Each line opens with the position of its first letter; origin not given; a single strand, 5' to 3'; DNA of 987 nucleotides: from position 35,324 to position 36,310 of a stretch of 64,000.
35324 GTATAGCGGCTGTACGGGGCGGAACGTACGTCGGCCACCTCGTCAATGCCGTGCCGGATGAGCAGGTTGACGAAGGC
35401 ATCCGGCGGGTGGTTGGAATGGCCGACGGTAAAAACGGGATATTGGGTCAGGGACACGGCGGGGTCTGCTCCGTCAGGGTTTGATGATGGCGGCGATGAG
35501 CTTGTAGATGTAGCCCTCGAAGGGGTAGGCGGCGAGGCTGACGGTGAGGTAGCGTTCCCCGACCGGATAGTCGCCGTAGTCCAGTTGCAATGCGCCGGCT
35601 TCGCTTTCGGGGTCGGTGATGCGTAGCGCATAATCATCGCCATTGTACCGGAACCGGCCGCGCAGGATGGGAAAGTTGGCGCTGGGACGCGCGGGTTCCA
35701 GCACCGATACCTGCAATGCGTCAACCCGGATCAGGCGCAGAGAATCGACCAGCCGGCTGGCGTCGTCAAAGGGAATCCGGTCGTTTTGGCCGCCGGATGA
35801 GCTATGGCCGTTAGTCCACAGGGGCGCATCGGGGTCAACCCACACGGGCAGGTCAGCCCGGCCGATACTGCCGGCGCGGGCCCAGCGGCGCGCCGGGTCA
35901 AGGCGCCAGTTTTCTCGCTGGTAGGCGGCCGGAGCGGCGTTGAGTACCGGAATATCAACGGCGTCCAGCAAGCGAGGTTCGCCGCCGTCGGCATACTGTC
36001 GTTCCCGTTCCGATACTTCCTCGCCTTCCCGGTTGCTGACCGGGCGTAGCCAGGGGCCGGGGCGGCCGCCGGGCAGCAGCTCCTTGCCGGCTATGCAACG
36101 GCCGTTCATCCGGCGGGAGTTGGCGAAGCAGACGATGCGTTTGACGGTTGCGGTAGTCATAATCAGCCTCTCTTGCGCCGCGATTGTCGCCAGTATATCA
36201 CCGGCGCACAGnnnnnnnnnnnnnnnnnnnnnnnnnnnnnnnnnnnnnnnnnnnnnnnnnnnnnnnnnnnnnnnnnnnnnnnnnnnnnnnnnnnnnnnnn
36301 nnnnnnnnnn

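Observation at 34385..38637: Translationally coupled operon: acyl-CoA synthetase / TrpF-like TIM barrel / dual-OB-like unknown / two DUF488 paralogues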

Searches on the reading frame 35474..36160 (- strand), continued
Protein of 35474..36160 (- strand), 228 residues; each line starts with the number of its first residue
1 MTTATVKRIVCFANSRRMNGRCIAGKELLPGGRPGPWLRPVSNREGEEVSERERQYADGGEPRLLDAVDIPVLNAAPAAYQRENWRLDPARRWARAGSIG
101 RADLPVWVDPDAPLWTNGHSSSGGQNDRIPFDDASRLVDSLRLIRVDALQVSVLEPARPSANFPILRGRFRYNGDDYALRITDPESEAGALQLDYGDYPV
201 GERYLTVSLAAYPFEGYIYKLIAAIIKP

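Call 59: get_annotated_region(hit=H14, flank=6000)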
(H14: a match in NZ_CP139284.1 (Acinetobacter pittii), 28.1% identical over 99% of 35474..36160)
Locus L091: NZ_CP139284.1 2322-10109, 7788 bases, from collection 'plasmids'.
description: Acinetobacter pittii strain AE13 plasmid pApiAE13b, complete sequence
organism: Acinetobacter pittii (NCBI taxid 48296)
taxonomy: Bacteria; Pseudomonadota; Gammaproteobacteria; Moraxellales; Moraxellaceae; Acinetobacter; Acinetobacter pittii
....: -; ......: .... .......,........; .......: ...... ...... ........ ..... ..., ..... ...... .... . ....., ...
typing (MOB-suite, as given by PLSDB): non-mobilizable; replicon rep_cluster_1283
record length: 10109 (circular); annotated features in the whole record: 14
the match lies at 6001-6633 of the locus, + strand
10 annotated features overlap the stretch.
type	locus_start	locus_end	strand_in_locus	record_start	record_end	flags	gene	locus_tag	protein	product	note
CDS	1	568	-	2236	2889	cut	-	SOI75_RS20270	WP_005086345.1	hypothetical protein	-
CDS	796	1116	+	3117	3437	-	-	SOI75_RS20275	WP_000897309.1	type II toxin-antitoxin system RelE/ParE family toxin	-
CDS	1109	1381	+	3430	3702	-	nadS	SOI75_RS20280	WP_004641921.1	NadS family protein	-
CDS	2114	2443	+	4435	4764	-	-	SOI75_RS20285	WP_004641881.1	four-helix bundle copper-binding protein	-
CDS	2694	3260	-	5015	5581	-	-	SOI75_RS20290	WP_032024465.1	plasmid replication DNA-binding protein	-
CDS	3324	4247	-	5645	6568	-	repM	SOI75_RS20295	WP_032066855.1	replication initiation protein RepM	GO:0006270 - DNA replication initiation [Evidence IEA]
CDS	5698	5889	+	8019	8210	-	-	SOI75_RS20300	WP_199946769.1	hypothetical protein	-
CDS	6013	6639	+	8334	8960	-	-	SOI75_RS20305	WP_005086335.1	hypothetical protein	-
CDS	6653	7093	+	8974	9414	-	-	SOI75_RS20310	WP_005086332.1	DUF488 domain-containing protein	-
CDS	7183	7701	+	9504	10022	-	-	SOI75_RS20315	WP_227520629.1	DUF4326 domain-containing protein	-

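Call 60: search_protein_families(library=pfam, proteins=[L090:5995-6642:+, L090:6643-7095:+, L090:7164-7658:+, L091:6013-6639:+, L091:6653-7093:+, L091:7183-7701:+], max_evalue=0.1)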
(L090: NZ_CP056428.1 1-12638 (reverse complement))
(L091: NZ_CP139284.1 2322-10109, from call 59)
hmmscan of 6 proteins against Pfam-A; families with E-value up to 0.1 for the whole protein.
L090:5995-6642:+ (215 aa): 2 families
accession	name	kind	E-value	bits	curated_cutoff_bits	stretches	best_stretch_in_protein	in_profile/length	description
PF22557.2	DuOB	-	1.3e-45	156.5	27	1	6-214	2-210/210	Dual OB-containing domain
PF15283.12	DUF4595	-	0.069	13.5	34.2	0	133-168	58-95/202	Domain of unknown function (DUF4595) with porin-like fold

L090:6643-7095:+ (150 aa): 3 families
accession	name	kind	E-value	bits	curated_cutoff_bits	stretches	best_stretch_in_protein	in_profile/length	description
PF04343.18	DUF488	-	3.3e-20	73.3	22.2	1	16-135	2-121/121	Domain of unknown function DUF488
PF22751.1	DUF488-N3a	-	1.7e-10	41.7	27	1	67-138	40-117/118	Active DUF488-N3 subclade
PF22752.1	DUF488-N3i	-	0.0003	21.8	27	1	67-143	41-119/131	Inactive DUF488-N3 subclade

L090:7164-7658:+ (164 aa): 3 families
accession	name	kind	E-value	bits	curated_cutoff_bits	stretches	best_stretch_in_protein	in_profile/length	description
PF14216.11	DUF4326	-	5e-21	75.6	25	1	76-154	4-81/82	Domain of unknown function (DUF4326)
PF22565.1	mSLOG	-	0.0018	18.8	27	1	3-71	27-101/105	Minimal SLOG domain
PF03642.18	MAP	-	0.078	13.7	24.3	0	23-59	39-75/88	MAP domain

L091:6013-6639:+ (208 aa): 2 families
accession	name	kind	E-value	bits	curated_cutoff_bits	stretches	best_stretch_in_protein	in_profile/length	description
PF22557.2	DuOB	-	1.6e-47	162.7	27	1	3-206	1-210/210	Dual OB-containing domain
PF01562.24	Pep_M12B_propep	-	0.017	16.2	23.7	1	149-194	34-72/93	Reprolysin family propeptide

L091:6653-7093:+ (146 aa): 3 families
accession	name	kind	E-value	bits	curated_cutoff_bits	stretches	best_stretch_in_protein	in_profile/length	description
PF04343.18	DUF488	-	6.3e-23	82.1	22.2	1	13-132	2-121/121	Domain of unknown function DUF488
PF22751.1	DUF488-N3a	-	6.2e-11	43.1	27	1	62-135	38-117/118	Active DUF488-N3 subclade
PF22752.1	DUF488-N3i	-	0.012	16.5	27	1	62-133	39-112/131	Inactive DUF488-N3 subclade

L091:7183-7701:+ (172 aa): 2 families
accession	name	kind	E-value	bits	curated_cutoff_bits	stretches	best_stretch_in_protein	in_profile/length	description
PF14216.11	DUF4326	-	8e-18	65.3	25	1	86-162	6-81/82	Domain of unknown function (DUF4326)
PF22565.1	mSLOG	-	1.8e-14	54.3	27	1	5-75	35-105/105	Minimal SLOG domain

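Call 61: search_protein_families(library=padloc, proteins=[L090:5995-6642:+, L090:6643-7095:+, L090:7164-7658:+, L091:6013-6639:+, L091:6653-7093:+, L091:7183-7701:+], max_evalue=0.1)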
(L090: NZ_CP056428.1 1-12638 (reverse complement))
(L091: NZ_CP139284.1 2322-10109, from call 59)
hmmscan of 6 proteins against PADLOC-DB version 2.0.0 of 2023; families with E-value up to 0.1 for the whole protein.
L090:5995-6642:+ (215 aa): 5 families
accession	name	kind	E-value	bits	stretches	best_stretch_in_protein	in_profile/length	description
PDLC04653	PDC-M45A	-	1.1e-44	150.8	1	1-215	1-223/230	-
PDLC04654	PDC-M45A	-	2.2e-28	97.3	1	46-214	10-177/188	-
PDLC04655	PDC-M45A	-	1.5e-17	62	1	5-215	90-313/318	-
PDLC04656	PDC-M45A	-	8.3e-12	43.3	1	6-213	3-214/225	-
PDLC00308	PtuA1|PtuA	-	0.0024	14.9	1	105-160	96-151/449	AAA ATPase domain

L090:6643-7095:+ (150 aa): 4 families
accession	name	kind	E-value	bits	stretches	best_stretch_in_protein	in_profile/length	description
PDLC04658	PDC-M45C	-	3.1e-64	213.1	1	5-144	2-141/145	-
PDLC04505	PDC-M19A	-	4.3e-17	60.5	1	3-148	148-293/294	-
PDLC04657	PDC-M45B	-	4.3e-14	50.6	1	1-150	1-144/204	-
PDLC04504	PDC-M19A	-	1.4e-07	29.1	1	5-149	90-234/234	-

L090:7164-7658:+ (164 aa): 0 families

L091:6013-6639:+ (208 aa): 5 families
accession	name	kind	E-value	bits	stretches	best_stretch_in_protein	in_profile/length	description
PDLC04653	PDC-M45A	-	1.7e-44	150.2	1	2-207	4-223/230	-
PDLC04654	PDC-M45A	-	8.5e-23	79.1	1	59-207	13-178/188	-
PDLC04655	PDC-M45A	-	3e-15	54.4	1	2-207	89-313/318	-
PDLC04656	PDC-M45A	-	5.4e-13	47.2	1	3-207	2-216/225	-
PDLC04811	PDC-S02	-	0.011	13.6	1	46-73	46-73/172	-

L091:6653-7093:+ (146 aa): 4 families
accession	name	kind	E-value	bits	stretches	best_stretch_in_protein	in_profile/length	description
PDLC04658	PDC-M45C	-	1.9e-66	220.3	1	1-141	1-141/145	-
PDLC04505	PDC-M19A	-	1.6e-18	65.2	1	2-137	150-286/294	-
PDLC04657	PDC-M45B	-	1.5e-12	45.5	1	2-136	5-137/204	-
PDLC04504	PDC-M19A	-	2.5e-10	38.1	1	3-135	91-224/234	-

L091:7183-7701:+ (172 aa): 0 families

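Call 81: get_annotated_region(hit=H2, flank=7000)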
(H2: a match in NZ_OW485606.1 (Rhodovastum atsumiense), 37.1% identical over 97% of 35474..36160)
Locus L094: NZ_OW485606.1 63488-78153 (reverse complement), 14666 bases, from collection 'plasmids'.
description: Rhodovastum atsumiense strain G2-11 plasmid RHOApe
organism: Rhodovastum atsumiense (NCBI taxid 504468)
taxonomy: Bacteria; Pseudomonadota; Alphaproteobacteria; Rhodospirillales; Acetobacteraceae; Rhodovastum; Rhodovastum atsumiense
host: -; source: -; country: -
typing (MOB-suite, as given by PLSDB): non-mobilizable
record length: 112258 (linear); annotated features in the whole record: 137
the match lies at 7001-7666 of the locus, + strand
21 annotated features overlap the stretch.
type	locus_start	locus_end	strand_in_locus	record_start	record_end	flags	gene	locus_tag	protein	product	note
CDS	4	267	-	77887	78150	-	-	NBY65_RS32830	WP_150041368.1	hypothetical protein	-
CDS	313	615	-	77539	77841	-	-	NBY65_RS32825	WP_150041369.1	hypothetical protein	-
CDS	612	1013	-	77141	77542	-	-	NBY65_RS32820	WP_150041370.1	hypothetical protein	-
CDS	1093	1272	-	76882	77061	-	-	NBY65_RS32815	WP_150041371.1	hypothetical protein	-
CDS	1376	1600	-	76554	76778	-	-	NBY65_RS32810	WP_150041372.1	hypothetical protein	-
CDS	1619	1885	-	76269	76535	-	-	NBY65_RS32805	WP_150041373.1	hypothetical protein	-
CDS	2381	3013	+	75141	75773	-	-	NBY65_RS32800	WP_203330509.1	hypothetical protein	-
CDS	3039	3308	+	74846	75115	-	-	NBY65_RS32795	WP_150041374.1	hypothetical protein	-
CDS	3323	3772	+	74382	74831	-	-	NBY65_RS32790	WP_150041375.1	hypothetical protein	-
CDS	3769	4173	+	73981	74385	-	-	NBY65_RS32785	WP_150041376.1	hypothetical protein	-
CDS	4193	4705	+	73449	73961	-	-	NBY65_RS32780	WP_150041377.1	DUF6011 domain-containing protein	-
CDS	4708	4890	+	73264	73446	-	-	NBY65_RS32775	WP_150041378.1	hypothetical protein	-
CDS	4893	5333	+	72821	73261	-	-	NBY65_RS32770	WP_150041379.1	hypothetical protein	-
CDS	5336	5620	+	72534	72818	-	-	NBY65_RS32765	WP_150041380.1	hypothetical protein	-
CDS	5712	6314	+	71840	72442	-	-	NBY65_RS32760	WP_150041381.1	hypothetical protein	-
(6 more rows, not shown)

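Call 82: get_annotated_region(hit=H1, flank=7000)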
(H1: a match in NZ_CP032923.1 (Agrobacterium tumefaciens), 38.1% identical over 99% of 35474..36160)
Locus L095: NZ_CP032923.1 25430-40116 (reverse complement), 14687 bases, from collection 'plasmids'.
description: Agrobacterium tumefaciens strain 1D1108 plasmid pAt1D1108a, complete sequence
organism: Agrobacterium tumefaciens (NCBI taxid 358)
taxonomy: Bacteria; Pseudomonadota; Alphaproteobacteria; Hyphomicrobiales; Rhizobiaceae; Agrobacterium; Agrobacterium tumefaciens
host: -; source: Euonymus sp.; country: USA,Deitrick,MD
typing (MOB-suite, as given by PLSDB): conjugative; relaxase MOBQ; mating-pair formation MPF_T
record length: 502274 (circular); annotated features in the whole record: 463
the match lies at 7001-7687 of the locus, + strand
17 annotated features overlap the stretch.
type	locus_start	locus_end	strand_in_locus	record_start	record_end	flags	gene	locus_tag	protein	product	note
CDS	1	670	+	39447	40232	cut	-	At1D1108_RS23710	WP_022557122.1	alpha/beta hydrolase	-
CDS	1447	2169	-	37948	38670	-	-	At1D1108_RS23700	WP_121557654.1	DUF6602 domain-containing protein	-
CDS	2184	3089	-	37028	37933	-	-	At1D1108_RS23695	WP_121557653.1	CBASS oligonucleotide cyclase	-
CDS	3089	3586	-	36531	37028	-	-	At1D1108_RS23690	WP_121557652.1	HORMA domain containing protein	-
CDS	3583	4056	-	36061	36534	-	-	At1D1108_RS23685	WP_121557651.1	hypothetical protein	-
CDS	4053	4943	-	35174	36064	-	-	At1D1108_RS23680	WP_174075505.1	AAA family ATPase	-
CDS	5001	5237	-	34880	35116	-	-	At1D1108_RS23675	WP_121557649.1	DUF2188 domain-containing protein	-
CDS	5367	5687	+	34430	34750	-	-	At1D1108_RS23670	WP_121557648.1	helix-turn-helix transcriptional regulator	-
CDS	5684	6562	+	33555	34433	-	-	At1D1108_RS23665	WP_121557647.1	ImmA/IrrE family metallo-endopeptidase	-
CDS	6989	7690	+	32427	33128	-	-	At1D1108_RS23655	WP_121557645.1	hypothetical protein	-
CDS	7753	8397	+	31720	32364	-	-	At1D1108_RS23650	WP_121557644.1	DUF488 domain-containing protein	-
CDS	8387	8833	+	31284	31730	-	-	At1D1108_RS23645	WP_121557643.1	DUF488 domain-containing protein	-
CDS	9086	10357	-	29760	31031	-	-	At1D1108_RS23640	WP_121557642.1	three-Cys-motif partner protein TcmP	-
CDS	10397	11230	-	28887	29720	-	-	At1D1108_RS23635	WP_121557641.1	DUF5131 family protein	-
CDS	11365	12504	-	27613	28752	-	-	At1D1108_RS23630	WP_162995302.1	RHE_PE00001 family protein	-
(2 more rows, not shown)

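Call 91: search_protein_families(library=pfam, proteins=[P0143, P0229, L095:7753-8397:+, L095:8387-8833:+, L095:6989-7690:+], max_evalue=0.01)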
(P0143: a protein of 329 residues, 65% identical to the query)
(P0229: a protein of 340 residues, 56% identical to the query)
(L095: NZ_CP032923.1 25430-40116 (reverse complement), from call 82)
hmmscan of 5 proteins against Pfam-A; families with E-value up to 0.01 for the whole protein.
P0143 (329 aa): 1 family
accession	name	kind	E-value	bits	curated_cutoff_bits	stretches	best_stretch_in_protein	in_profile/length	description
PF22557.2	DuOB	-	5.4e-64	216.5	27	1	109-326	1-210/210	Dual OB-containing domain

P0229 (340 aa): 1 family
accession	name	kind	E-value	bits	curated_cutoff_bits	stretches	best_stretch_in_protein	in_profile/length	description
PF22557.2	DuOB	-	1e-70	238.5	27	1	119-337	1-210/210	Dual OB-containing domain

L095:7753-8397:+ (214 aa): 1 family
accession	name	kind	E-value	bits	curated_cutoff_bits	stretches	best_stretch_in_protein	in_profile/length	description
PF04343.18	DUF488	-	1.2e-21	78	22.2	1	18-131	2-118/121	Domain of unknown function DUF488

L095:8387-8833:+ (148 aa): 2 families
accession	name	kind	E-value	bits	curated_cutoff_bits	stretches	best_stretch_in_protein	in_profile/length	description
PF04343.18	DUF488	-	3.4e-25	89.4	22.2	1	15-134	2-121/121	Domain of unknown function DUF488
PF22751.1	DUF488-N3a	-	3.7e-09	37.4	27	1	65-136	39-116/118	Active DUF488-N3 subclade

L095:6989-7690:+ (233 aa): 1 family
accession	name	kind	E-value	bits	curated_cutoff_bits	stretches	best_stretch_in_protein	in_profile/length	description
PF22557.2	DuOB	-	6.1e-62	209.8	27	1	8-230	1-210/210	Dual OB-containing domain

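Call 92: search_protein_families(library=phrogs, proteins=[window:35474-36160:-], max_evalue=0.01)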
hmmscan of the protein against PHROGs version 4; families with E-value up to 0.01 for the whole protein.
window:35474-36160:- (228 aa): 0 families

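Call 93: search_protein_families(library=ncbifam, proteins=[P0143], max_evalue=0.1)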
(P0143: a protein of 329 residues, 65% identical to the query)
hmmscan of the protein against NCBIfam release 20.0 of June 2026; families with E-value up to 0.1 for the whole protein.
P0143 (329 aa): 2 families
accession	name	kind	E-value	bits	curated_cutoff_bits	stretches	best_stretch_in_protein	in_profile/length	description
TIGR02607.1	antidote_HigA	equivalog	8.3e-09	35.2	47.7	1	14-79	5-71/81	HigA family addiction module antitoxin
TIGR04111.1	BcepMu_gp16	hypoth_equivalog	0.054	13.4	34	0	23-52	8-37/55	phage-associated protein, BcepMu gp16 family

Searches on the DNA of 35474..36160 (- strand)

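Call 85: search_dna_similar(query=L090:5995-7658:+, collection=ecoli_genomes, mode=near, max_rows=10)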
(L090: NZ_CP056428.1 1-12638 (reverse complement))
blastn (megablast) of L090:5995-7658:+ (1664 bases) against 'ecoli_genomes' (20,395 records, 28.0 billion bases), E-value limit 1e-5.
No match.
